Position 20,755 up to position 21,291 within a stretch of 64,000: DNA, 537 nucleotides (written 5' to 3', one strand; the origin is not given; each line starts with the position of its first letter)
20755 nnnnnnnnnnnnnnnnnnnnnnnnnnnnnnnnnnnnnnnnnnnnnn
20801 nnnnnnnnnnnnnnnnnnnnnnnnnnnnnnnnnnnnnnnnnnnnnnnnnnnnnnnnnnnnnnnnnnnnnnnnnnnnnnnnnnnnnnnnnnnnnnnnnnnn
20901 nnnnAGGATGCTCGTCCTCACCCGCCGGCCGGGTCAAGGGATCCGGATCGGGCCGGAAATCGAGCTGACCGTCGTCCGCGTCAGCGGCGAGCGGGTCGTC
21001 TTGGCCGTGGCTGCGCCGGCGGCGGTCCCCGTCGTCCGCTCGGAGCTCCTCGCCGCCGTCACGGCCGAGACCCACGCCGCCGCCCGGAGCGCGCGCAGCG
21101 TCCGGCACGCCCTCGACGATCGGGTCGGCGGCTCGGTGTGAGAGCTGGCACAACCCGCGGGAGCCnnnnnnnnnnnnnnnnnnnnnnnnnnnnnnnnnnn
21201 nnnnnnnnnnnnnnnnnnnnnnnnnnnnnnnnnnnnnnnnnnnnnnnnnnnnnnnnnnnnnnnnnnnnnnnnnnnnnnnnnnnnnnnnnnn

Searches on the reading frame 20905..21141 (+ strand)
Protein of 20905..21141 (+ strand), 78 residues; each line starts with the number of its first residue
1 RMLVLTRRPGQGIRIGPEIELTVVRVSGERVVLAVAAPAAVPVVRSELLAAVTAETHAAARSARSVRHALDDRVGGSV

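Call 8: search_protein_families(library=pfam, proteins=[window:20905-21141:+], max_evalue=0.01)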
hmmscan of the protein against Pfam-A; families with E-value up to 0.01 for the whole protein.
window:20905-21141:+ (78 aa): 1 family
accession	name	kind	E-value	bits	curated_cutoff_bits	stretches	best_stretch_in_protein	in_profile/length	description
PF02599.21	CsrA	-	8.1e-18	64.6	27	1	2-53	1-52/53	Global regulator protein family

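Call 32: search_solved_structures(query=window:20905-21141:+, show_alignments=2)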
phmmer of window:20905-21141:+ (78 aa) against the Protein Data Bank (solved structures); distinct sequences matched with E-value up to 0.001: 9.
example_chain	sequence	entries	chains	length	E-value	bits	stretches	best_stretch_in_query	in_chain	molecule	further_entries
5dmb_D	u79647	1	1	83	6.2e-11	45.4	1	3-73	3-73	Carbon storage regulator homolog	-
1t3o_A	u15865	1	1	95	3.2e-08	36.8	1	2-71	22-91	Carbon storage regulator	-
2jpp_A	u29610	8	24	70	6.3e-08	35.9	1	2-58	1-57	Translational repressor | Carbon storage regulator homolog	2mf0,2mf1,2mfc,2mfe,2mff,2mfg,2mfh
2bti_A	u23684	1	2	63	7.2e-08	35.7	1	2-56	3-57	CARBON STORAGE REGULATOR HOMOLOG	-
1y00_A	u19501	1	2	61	9.1e-08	35.4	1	2-56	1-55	Carbon storage regulator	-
5z38_F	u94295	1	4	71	9.3e-08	35.4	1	2-56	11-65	wild type CsrA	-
1vpz_A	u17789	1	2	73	1.4e-06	31.6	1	2-55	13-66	Carbon storage regulator homolog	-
7yr6_E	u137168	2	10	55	1.7e-06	31.4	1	2-53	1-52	Translational regulator CsrA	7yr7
5z38_E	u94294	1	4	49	9.1e-06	29.1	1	2-44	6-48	Truncated-CsrA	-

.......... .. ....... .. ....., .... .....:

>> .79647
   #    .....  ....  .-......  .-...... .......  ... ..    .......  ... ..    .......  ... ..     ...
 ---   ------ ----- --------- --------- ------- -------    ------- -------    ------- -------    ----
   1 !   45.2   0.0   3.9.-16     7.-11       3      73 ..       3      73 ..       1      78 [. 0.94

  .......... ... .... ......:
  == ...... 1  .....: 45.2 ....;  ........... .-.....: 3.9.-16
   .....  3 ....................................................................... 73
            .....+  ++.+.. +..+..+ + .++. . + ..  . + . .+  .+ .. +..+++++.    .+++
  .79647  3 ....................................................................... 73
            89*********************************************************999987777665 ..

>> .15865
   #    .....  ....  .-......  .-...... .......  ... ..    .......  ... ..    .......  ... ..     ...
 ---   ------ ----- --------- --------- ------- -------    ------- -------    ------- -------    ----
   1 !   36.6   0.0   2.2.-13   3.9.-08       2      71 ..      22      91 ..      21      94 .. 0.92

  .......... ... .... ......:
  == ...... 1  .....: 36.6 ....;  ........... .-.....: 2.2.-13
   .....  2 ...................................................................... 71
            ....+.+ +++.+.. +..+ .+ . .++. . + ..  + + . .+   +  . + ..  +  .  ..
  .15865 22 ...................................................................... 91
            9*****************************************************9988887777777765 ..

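Call 47: search_protein_families(library=ncbifam, proteins=[window:20905-21141:+], max_evalue=0.001)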
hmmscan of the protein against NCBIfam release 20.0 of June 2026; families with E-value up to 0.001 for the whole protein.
window:20905-21141:+ (78 aa): 3 families
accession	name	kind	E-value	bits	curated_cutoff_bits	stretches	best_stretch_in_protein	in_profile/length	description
NF002469.0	PRK01712.1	equivalog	2.6e-15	56.2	73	1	2-60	1-59/65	carbon storage regulator CsrA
TIGR00202.1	csrA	equivalog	3.8e-14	52.6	70.1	1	2-61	1-60/69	carbon storage regulator CsrA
NF001844.0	PRK00568.1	equivalog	2e-07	31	106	1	2-62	1-61/76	carbon storage regulator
